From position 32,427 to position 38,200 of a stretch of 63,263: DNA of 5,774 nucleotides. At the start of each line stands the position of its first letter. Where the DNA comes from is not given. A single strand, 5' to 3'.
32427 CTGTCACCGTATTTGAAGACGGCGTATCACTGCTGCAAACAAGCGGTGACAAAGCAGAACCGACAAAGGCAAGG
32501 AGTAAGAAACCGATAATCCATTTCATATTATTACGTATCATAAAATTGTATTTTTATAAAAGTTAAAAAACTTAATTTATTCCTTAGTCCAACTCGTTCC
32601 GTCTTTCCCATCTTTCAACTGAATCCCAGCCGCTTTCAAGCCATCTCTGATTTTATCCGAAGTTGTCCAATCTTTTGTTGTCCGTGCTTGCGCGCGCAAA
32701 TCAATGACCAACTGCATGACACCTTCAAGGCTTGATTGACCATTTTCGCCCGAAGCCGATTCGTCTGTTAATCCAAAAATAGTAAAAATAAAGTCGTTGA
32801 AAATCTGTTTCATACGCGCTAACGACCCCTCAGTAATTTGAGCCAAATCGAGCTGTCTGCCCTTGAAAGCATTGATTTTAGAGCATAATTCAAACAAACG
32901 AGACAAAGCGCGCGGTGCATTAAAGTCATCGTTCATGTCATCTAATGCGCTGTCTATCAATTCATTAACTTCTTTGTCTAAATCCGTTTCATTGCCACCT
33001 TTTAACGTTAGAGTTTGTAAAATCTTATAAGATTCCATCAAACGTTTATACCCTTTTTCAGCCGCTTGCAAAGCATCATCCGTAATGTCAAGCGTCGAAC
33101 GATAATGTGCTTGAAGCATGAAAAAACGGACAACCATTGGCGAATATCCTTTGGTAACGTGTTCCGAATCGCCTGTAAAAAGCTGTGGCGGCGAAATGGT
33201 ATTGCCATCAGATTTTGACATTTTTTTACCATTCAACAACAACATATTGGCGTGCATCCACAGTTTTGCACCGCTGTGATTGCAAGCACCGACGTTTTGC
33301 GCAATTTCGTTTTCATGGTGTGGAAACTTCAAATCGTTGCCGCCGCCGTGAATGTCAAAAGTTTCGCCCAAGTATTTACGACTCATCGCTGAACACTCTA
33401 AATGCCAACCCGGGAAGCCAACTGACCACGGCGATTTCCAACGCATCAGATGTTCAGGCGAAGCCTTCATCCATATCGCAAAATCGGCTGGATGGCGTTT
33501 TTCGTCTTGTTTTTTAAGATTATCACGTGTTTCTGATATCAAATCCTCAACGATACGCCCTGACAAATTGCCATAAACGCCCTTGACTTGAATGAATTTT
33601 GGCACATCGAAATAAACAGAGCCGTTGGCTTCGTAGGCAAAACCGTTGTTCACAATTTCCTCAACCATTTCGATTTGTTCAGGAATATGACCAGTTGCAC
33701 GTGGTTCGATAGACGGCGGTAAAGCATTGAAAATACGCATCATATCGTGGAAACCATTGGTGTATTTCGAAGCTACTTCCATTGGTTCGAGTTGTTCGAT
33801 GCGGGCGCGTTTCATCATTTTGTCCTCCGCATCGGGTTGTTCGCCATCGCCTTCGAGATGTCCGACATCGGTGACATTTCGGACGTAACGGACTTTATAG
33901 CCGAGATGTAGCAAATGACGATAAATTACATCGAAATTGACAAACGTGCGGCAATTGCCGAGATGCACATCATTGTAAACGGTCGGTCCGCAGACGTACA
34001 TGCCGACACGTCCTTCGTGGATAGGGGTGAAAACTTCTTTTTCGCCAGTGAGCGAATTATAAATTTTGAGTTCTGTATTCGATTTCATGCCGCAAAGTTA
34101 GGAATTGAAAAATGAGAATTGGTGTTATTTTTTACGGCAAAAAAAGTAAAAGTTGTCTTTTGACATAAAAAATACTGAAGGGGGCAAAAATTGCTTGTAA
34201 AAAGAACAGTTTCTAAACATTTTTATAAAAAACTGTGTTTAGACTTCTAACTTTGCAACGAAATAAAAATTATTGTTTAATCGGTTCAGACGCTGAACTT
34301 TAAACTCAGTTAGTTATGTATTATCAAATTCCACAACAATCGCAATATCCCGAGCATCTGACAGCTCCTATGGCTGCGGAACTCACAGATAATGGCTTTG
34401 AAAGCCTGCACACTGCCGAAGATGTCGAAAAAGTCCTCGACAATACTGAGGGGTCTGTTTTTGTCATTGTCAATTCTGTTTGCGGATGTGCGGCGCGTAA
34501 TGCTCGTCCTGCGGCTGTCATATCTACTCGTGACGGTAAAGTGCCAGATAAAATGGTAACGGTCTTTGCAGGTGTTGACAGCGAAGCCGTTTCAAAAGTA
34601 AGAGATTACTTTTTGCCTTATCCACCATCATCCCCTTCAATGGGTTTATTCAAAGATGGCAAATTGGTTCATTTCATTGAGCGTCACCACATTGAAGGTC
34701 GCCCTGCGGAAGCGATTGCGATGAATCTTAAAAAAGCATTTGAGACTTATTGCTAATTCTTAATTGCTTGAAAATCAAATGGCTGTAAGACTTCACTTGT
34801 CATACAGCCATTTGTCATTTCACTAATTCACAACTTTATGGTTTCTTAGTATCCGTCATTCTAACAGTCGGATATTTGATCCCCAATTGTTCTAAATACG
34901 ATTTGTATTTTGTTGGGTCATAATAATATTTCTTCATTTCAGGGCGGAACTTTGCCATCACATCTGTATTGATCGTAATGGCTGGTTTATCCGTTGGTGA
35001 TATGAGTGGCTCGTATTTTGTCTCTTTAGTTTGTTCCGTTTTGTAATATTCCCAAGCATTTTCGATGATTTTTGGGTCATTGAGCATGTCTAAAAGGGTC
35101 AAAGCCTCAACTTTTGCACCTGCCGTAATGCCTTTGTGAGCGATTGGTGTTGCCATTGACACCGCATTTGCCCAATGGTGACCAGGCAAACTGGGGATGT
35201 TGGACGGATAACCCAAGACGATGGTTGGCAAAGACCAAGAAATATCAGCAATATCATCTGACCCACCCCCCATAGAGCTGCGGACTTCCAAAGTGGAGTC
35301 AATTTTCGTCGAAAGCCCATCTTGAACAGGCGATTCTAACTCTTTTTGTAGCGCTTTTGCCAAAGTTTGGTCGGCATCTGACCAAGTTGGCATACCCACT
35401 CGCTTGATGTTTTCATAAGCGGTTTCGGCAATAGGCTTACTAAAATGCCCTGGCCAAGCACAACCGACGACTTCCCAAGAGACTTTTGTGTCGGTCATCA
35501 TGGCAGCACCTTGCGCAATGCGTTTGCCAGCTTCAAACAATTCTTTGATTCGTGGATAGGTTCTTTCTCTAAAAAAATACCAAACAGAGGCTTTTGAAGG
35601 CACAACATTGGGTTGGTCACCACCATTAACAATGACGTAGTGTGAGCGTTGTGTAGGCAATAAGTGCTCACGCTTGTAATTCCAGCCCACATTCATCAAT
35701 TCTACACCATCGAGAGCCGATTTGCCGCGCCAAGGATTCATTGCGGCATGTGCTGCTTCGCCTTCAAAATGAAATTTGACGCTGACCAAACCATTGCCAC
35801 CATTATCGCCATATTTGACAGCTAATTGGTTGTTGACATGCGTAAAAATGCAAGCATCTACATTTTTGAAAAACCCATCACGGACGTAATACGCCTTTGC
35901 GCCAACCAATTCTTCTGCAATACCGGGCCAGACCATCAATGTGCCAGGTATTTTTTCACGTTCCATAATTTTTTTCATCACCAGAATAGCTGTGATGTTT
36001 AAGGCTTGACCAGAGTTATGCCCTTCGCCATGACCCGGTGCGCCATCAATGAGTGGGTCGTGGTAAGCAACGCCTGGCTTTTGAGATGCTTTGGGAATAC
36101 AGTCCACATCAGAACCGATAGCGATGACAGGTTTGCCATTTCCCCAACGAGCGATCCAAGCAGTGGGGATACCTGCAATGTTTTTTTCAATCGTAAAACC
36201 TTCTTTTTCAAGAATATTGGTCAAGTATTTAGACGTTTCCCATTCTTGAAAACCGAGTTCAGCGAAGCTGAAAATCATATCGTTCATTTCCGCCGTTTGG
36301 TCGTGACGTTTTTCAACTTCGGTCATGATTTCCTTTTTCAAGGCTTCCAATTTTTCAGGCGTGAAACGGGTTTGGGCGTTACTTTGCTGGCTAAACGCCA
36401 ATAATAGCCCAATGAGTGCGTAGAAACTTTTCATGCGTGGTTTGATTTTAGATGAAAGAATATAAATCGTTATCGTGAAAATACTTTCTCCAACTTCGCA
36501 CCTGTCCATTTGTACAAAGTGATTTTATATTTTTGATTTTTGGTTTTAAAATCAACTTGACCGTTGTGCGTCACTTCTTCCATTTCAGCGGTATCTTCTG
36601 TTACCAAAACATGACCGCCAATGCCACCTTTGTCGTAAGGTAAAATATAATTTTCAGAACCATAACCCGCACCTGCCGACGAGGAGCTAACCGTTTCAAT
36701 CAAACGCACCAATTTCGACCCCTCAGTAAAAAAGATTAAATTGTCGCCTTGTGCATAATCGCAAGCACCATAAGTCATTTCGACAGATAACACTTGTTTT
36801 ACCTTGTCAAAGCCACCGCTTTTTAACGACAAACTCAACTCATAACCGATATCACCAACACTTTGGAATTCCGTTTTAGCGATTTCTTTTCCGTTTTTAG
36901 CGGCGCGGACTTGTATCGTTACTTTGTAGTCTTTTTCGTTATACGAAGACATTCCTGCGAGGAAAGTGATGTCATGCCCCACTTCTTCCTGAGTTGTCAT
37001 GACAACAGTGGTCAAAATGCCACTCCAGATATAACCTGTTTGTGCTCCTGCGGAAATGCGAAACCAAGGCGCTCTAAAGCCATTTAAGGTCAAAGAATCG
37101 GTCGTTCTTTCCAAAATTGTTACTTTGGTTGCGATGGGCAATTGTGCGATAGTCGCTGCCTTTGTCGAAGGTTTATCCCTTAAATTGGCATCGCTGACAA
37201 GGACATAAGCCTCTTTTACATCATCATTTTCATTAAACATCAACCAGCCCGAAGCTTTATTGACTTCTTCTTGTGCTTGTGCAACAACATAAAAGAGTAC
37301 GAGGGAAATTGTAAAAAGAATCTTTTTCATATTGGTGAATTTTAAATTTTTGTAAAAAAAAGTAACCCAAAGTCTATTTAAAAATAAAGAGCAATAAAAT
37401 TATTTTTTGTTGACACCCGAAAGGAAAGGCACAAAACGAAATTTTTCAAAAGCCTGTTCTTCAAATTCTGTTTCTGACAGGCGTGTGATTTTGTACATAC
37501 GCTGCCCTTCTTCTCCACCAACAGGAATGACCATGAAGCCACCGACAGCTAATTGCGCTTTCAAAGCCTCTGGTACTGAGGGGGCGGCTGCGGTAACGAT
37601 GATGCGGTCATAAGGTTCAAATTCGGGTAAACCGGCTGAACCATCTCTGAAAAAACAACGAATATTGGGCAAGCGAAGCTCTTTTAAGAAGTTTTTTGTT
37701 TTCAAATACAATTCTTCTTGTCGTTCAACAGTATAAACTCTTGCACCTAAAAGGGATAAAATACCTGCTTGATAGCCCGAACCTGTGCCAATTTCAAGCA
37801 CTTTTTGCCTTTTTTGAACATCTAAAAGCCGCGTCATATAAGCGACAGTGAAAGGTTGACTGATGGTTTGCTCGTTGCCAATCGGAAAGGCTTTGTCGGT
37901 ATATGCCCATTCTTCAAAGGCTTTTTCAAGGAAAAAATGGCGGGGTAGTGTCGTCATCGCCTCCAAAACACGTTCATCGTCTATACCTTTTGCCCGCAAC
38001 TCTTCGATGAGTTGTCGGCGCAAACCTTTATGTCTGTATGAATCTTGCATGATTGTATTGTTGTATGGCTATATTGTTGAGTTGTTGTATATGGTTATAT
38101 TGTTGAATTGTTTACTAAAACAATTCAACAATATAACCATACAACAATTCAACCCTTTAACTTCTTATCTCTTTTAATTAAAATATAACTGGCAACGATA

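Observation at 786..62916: Hyper-abundant non-palindromic 10-mer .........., about one copy per 1.3 kb, on both strands, inside and outside genes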

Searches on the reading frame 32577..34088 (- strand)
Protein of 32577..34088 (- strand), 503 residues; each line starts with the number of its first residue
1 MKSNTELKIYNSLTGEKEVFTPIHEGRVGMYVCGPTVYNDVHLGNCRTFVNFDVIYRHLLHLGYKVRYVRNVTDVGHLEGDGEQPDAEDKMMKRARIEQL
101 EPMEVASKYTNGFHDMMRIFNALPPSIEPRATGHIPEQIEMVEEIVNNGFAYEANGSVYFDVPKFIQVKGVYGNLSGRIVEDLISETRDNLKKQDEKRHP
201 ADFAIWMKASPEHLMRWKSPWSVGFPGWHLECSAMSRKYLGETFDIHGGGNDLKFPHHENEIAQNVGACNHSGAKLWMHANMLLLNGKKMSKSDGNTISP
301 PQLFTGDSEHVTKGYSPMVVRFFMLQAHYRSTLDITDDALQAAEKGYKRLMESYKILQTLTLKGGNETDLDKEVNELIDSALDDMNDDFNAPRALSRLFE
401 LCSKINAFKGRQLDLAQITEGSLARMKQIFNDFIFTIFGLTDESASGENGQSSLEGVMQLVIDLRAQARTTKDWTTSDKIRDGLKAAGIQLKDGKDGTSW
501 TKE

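Call 6: search_protein_families(library=ncbifam, proteins=[window:32577-34088:-])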
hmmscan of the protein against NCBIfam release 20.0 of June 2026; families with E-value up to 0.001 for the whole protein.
window:32577-34088:- (503 aa): 8 families
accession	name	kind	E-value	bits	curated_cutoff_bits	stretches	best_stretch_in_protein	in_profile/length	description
TIGR00435.1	cysS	equivalog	9.2e-135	450.3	340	1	7-502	1-465/466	cysteine--tRNA ligase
NF011108.0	PRK14536.1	equivalog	3.3e-110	369.2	780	1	6-502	2-489/490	cysteine--tRNA ligase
NF011107.0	PRK14534.1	equivalog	1e-74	252.3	744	1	7-499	3-477/481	cysteine--tRNA ligase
TIGR03447.1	mycothiol_MshC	equivalog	4.4e-66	223.4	485.1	1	4-417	15-397/411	cysteine--1-D-myo-inosityl 2-amino-2-deoxy-alpha-D-glucopyranoside ligase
TIGR00398.1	metG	equivalog_domain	5.7e-09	35.2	336.35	1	39-163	12-125/530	methionine--tRNA ligase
NF008957.0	PRK12300.1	subfamily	1.2e-07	30.2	677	1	281-412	618-745/946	leucine--tRNA ligase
TIGR00392.1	ileS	equivalog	1.7e-06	26.5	621.4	1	278-366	600-682/861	isoleucine--tRNA ligase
NF009687.0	PRK13208.1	equivalog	0.00045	18.5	738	0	282-381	527-615/801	valine--tRNA ligase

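Call 11: find_related_loci(query=window:32577-34088:-, collection=genome_contigs, flank=10000)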
Query window:32577-34088:- (503 aa) in genome_contigs; peptide patterns used: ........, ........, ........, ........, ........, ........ (x = any residue, [..] = any of these).
315 stretches matched a pattern; 275 encode a relative of the query (tblastn E <= 1e-3); the best 80 are kept; 80 distinct loci.
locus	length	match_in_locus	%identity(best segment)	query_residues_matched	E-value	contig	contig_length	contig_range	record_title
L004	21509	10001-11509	97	1-503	0e+0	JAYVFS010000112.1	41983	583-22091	MAG: Saprospiraceae bacterium isolate GL44_UP_metabat_155 GL44_UP_metabat_155_111, whole genome shotgun sequence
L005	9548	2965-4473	95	1-503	0e+0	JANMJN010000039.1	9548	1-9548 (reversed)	MAG: Saprospiraceae bacterium isolate OTE_64_metabat_393 OTE_64_k141_2362529, whole genome shotgun sequence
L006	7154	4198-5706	95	1-503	0e+0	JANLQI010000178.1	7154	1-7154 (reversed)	MAG: Saprospiraceae bacterium isolate OTE_38_metabat_221 OTE_38_k141_586984, whole genome shotgun sequence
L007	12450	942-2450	93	1-503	0e+0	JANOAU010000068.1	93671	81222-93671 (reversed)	MAG: Saprospiraceae bacterium isolate VAR_18_metabat_275 VAR_18_k141_3731692, whole genome shotgun sequence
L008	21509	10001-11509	88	1-503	0e+0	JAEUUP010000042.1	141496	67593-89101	MAG: Saprospiraceae bacterium isolate new MAG-358 k141_2029165, whole genome shotgun sequence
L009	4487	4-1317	92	61-503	0e+0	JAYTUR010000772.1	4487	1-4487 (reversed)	MAG: Saprospiraceae bacterium isolate GFS_5603 GFS_5603_771, whole genome shotgun sequence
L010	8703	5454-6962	79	1-503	0e+0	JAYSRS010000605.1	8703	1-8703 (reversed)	MAG: Saprospiraceae bacterium isolate GFS_12016 GFS_12016_604, whole genome shotgun sequence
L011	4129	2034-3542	79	1-503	0e+0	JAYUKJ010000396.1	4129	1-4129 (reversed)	MAG: Saprospiraceae bacterium isolate GFS_9243 GFS_9243_395, whole genome shotgun sequence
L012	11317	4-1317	91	61-503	0e+0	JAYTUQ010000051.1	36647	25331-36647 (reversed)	MAG: Saprospiraceae bacterium isolate GFS_5581 GFS_5581_50, whole genome shotgun sequence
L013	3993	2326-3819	76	6-503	0e+0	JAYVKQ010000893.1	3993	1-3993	MAG: Saprospiraceae bacterium isolate GL53_Up_metabinner_1 GL53_Up_metabinner_1_892, whole genome shotgun sequence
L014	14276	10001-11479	78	6-503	0e+0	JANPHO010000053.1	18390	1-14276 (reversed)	MAG: Saprospiraceae bacterium isolate VAR_69_metabat_100 VAR_69_k141_2746876, whole genome shotgun sequence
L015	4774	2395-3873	77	6-503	0e+0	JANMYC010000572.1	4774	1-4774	MAG: Saprospiraceae bacterium isolate OTE_8_metabat_49 OTE_8_k141_238126, whole genome shotgun sequence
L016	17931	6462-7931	76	6-501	0e+0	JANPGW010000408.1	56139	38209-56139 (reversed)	MAG: Saprospiraceae bacterium isolate VAR_69_metabat_271 VAR_69_k141_3973688, whole genome shotgun sequence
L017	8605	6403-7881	74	6-503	0e+0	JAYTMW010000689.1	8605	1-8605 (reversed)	MAG: Saprospiraceae bacterium isolate GFS_3826 GFS_3826_688, whole genome shotgun sequence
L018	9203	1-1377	79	43-501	0e+0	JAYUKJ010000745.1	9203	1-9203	MAG: Saprospiraceae bacterium isolate GFS_9243 GFS_9243_744, whole genome shotgun sequence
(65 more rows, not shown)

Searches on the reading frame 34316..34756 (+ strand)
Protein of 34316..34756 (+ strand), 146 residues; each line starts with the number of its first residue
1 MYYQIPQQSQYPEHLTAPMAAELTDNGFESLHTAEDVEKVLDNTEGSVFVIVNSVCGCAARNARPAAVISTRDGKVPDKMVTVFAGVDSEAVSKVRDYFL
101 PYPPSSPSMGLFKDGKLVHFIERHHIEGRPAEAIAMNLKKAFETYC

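Call 46: search_protein_families(library=pfam, max_evalue=0.000001, proteins=[window:34316-34756:+])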
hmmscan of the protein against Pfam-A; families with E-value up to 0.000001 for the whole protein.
window:34316-34756:+ (146 aa): 1 family
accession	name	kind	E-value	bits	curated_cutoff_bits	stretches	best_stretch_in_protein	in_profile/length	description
PF06491.16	Disulph_isomer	-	1.8e-60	203.4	25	1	11-146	1-136/136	Disulphide isomerase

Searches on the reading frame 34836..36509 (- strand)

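Call 6: search_protein_families(library=ncbifam, proteins=[window:34836-36509:-])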
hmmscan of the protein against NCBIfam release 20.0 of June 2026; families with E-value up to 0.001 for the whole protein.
window:34836-36509:- (557 aa): 9 families
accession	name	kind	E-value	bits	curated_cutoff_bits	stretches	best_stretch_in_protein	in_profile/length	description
TIGR01891.1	amidohydrolases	subfamily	3.6e-45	154.7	153.75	1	75-433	4-337/366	amidohydrolase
NF040868.1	carboxypep_CpsA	equivalog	4.7e-10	38.7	500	1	59-233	2-174/391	carboxypeptidase CpsA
NF006365.0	PRK08588.1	subfamily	8.5e-10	38.5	289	1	83-314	20-257/383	succinyl-diaminopimelate desuccinylase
TIGR01910.1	DapE-ArgE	subfamily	6.5e-08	32.2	217.6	1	93-389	24-313/373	ArgE/DapE family deacylase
NF006771.0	PRK09290.1-5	subfamily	5.8e-06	25.1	399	0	85-142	32-89/413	allantoate amidohydrolase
NF038260.1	ectoine_DoeB_2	equivalog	1e-05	24.6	550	1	71-234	7-162/378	N(2)-acetyl-L-2,4-diaminobutanoate deacetylase DoeB2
NF006399.0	PRK08651.1-2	equivalog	0.00032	19.8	381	1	89-266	27-203/405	succinyl-diaminopimelate desuccinylase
NF006772.0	PRK09290.2-1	subfamily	0.00044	19.2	424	0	298-375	280-357/430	allantoate amidohydrolase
TIGR01900.1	dapE-gram_pos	equivalog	0.00083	18.3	304.2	0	236-314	160-243/351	succinyl-diaminopimelate desuccinylase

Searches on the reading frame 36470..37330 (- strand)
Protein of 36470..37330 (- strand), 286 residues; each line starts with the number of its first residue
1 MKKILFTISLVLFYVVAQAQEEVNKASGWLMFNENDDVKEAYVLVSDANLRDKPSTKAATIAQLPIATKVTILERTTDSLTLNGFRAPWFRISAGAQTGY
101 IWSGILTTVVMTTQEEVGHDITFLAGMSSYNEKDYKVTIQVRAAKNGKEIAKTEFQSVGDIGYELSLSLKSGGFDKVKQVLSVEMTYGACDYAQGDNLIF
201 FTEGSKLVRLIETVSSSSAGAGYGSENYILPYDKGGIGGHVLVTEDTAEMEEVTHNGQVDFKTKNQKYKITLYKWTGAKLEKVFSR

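Call 46: search_protein_families(library=pfam, max_evalue=0.000001, proteins=[window:36470-37330:-])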
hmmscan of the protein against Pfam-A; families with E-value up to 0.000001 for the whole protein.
window:36470-37330:- (286 aa): 1 family
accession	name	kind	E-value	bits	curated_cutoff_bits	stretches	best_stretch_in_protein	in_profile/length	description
PF08239.17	SH3_3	-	1.5e-08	35.1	27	1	46-104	1-51/54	Bacterial SH3 domain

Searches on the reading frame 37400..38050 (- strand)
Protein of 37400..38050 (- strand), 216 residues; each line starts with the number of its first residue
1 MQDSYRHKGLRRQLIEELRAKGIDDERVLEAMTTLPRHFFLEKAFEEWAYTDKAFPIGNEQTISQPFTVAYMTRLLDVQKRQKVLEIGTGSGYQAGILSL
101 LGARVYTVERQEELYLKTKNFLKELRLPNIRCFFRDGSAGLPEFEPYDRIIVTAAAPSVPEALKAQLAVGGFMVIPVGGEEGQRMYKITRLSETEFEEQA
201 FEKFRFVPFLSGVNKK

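Call 46: search_protein_families(library=pfam, max_evalue=0.000001, proteins=[window:37400-38050:-])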
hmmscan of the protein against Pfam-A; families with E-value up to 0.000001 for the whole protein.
window:37400-38050:- (216 aa): 1 family
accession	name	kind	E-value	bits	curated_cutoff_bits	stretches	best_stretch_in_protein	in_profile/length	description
PF01135.25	PCMT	-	8.6e-57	192.7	20.3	1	12-211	4-207/210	Protein-L-isoaspartate(D-aspartate) O-methyltransferase (PCMT)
